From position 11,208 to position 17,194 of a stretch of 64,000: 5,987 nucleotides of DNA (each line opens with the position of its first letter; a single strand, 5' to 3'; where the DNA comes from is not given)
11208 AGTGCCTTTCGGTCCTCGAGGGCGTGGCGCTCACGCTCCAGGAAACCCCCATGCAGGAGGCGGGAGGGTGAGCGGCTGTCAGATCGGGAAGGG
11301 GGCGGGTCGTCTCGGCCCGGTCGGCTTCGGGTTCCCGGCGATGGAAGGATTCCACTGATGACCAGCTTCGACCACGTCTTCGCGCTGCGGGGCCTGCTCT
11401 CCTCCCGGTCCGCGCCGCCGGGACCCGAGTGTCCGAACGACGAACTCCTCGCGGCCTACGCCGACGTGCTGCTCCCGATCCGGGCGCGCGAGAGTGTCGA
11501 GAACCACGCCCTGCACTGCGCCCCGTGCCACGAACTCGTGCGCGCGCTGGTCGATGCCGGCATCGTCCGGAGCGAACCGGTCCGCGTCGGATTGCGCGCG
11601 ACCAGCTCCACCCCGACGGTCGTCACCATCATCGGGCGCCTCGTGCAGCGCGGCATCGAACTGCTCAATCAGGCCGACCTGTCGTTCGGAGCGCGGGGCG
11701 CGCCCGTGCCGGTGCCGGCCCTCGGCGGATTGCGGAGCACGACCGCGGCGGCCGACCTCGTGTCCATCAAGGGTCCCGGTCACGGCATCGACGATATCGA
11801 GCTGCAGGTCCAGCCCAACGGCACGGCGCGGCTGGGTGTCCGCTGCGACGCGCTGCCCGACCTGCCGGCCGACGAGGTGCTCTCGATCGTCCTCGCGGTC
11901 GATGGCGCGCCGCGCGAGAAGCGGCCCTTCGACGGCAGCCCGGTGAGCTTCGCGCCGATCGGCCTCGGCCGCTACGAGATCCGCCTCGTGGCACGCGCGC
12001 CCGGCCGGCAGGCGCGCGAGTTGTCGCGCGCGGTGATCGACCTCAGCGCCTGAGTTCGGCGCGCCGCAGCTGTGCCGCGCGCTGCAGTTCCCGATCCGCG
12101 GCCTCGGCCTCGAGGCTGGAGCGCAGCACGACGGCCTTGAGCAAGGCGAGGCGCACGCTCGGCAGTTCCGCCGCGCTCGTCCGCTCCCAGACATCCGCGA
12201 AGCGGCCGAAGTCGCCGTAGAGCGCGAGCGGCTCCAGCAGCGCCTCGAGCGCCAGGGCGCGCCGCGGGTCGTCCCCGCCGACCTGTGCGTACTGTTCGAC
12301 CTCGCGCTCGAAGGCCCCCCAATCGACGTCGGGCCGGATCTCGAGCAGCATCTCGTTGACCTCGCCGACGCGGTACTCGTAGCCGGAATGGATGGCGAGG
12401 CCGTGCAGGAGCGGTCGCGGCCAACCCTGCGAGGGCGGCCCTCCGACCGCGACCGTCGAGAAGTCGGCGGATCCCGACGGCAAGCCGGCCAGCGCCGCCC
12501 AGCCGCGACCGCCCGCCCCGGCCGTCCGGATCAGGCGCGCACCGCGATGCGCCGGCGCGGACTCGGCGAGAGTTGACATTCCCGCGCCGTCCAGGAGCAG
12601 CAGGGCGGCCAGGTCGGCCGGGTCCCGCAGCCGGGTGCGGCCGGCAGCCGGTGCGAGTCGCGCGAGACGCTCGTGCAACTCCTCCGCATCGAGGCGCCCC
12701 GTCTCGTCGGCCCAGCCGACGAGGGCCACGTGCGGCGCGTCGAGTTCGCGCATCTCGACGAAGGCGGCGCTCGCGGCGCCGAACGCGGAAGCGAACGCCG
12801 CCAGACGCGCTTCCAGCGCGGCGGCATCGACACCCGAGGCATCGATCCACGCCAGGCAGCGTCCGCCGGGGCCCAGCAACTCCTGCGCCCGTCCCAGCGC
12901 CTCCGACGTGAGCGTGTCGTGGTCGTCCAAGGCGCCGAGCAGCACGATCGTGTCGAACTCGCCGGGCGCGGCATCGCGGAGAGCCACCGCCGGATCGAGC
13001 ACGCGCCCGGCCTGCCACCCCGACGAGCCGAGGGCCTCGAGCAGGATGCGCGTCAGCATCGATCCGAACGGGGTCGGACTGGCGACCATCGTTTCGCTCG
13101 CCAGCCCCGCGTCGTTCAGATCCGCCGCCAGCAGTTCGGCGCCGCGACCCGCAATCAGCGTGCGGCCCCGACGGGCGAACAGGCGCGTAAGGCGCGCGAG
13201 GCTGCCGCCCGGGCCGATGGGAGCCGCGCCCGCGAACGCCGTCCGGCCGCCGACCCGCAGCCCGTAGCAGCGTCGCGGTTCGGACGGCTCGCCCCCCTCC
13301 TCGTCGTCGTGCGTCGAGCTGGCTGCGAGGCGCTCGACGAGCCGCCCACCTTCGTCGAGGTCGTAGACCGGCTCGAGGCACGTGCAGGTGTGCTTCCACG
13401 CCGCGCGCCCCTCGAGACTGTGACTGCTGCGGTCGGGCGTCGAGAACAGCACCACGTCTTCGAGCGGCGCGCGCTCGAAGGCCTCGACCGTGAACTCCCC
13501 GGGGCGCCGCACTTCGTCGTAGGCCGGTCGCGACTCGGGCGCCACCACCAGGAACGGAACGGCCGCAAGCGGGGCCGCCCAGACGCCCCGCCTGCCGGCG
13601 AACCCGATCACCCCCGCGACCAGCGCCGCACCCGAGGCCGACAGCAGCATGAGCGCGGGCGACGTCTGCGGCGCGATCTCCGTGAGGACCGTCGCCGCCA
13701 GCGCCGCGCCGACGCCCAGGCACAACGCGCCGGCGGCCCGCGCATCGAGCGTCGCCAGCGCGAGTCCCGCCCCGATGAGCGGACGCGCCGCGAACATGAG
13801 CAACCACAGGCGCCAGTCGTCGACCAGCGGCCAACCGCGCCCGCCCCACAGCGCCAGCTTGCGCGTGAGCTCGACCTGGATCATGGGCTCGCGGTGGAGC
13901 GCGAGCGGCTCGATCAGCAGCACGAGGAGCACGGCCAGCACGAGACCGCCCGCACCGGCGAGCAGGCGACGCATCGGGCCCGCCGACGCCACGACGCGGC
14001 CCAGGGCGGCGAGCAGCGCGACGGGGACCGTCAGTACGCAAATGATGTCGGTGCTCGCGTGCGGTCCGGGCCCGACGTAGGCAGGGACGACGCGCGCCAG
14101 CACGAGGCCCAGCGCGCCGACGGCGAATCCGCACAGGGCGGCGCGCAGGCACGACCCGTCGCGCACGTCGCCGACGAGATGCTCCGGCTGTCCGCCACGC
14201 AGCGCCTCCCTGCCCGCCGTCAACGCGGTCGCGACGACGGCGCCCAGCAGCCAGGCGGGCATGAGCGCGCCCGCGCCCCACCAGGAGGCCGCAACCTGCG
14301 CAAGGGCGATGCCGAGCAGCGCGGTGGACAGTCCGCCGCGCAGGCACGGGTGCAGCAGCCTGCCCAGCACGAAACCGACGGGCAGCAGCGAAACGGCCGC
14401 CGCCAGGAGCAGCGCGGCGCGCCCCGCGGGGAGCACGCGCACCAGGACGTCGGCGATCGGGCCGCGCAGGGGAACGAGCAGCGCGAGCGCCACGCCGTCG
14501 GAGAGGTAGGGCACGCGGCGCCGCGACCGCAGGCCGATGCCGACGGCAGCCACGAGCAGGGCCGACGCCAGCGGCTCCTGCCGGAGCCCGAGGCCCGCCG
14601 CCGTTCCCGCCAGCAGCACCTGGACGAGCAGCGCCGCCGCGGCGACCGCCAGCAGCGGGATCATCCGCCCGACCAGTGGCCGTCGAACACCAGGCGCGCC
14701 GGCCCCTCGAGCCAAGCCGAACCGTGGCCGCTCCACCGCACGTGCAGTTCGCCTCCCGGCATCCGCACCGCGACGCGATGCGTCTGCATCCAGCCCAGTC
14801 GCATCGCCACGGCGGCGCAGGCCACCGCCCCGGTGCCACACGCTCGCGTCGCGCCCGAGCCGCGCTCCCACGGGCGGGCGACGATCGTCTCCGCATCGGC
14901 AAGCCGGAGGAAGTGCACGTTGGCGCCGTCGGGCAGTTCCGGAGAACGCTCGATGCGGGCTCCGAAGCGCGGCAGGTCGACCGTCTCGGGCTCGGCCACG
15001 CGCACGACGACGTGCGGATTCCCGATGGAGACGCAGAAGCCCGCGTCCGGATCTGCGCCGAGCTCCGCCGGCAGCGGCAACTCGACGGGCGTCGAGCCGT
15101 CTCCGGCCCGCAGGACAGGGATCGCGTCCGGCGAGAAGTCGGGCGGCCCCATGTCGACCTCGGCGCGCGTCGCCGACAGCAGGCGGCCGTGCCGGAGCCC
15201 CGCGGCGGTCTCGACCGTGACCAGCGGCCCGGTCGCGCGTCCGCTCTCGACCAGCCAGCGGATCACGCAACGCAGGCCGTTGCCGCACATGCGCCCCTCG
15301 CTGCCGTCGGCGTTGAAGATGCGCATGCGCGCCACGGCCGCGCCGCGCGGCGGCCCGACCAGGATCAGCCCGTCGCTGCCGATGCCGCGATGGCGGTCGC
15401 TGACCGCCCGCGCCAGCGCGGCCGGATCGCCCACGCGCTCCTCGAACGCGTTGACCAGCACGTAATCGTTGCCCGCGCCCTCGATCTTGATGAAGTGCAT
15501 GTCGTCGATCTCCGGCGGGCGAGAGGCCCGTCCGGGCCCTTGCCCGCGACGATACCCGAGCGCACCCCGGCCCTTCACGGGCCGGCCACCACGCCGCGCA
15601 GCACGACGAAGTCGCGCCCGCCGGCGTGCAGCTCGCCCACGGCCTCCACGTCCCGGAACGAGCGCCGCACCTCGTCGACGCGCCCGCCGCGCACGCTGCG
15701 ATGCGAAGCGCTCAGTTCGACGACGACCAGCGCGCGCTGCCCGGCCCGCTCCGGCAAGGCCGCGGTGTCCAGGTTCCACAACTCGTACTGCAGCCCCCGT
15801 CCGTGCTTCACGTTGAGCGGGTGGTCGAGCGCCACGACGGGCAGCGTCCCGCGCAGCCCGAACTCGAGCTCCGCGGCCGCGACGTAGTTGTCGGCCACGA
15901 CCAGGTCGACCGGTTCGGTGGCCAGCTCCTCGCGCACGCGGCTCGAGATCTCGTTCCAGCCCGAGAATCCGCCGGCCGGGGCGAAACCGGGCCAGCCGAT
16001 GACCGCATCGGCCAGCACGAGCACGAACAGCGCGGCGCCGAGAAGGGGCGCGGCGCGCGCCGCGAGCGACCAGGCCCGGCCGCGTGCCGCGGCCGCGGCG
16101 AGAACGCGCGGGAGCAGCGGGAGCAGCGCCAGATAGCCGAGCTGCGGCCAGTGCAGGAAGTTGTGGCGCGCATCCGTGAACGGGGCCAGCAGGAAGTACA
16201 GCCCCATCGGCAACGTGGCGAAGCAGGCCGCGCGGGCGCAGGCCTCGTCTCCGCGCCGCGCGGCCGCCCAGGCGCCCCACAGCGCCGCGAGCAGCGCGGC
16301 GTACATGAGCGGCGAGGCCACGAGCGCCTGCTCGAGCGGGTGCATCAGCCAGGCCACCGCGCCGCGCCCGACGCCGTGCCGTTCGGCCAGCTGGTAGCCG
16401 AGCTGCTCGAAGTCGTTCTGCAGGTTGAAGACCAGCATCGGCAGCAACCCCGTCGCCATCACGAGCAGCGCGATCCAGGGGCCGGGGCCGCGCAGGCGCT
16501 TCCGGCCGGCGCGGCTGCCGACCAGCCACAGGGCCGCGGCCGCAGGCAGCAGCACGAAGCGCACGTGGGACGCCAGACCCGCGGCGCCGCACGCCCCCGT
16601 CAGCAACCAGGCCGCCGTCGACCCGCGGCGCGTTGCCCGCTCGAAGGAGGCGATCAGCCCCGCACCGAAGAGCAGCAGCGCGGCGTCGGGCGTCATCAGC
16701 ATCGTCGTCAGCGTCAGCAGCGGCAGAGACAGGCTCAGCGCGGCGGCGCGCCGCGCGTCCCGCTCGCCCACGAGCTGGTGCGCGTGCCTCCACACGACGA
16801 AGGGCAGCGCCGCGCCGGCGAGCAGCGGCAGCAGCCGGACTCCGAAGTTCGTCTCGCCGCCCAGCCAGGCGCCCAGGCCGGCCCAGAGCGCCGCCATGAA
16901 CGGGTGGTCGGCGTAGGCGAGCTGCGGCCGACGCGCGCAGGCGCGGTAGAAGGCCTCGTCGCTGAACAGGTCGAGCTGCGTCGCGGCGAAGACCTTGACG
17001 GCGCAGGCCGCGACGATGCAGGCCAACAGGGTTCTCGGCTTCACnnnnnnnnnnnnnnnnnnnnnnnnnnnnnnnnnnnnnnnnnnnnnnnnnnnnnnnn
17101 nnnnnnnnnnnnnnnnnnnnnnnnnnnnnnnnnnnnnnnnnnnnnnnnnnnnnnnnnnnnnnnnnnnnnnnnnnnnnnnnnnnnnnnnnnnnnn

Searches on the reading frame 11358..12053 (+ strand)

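Call 12: search_protein_families(library=pfam, proteins=[window:11358-12053:+], max_evalue=0.001)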
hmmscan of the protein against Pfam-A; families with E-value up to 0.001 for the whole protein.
window:11358-12053:+ (231 aa): 0 families

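Call 72: search_protein_families(library=pfam, proteins=[window:11358-12053:+], max_evalue=0.05)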
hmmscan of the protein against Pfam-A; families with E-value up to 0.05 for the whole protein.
window:11358-12053:+ (231 aa): 1 family
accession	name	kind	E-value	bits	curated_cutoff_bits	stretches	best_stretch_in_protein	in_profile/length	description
PF13490.11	zf-HC2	-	0.027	15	22.2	0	29-58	6-35/35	Putative zinc-finger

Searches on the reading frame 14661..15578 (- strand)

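Call 12: search_protein_families(library=pfam, proteins=[window:14661-15578:-], max_evalue=0.001)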
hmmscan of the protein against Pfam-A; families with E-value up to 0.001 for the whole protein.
window:14661-15578:- (305 aa): 2 families
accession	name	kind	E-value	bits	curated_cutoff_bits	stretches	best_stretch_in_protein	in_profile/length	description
PF01678.24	DAP_epimerase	-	2.5e-52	176.5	34.7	2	181-296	1-120/121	Diaminopimelate epimerase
PF05544.16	Pro_racemase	-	0.00056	19.5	27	0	70-128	56-117/325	Proline racemase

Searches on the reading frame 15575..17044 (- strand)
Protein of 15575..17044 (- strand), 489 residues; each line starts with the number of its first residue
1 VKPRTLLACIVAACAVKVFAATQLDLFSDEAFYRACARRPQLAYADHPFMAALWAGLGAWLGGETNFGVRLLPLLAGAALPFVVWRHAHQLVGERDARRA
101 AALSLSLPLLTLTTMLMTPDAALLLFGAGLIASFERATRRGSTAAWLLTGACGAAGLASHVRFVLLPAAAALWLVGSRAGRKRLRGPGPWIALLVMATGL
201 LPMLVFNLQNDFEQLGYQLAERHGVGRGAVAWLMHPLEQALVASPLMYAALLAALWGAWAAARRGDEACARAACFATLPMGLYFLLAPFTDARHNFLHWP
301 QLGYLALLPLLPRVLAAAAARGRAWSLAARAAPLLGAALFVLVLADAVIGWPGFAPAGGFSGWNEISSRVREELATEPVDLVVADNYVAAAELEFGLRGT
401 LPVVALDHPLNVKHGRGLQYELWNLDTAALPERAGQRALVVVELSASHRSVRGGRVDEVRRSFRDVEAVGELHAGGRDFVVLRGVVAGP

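Call 12: search_protein_families(library=pfam, proteins=[window:15575-17044:-], max_evalue=0.001)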
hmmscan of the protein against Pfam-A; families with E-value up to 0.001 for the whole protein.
window:15575-17044:- (489 aa): 1 family
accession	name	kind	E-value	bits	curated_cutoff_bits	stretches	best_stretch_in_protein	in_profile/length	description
PF13231.12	PMT_2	-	4.4e-23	82.7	26.1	1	46-205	1-159/160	Dolichyl-phosphate-mannose-protein mannosyltransferase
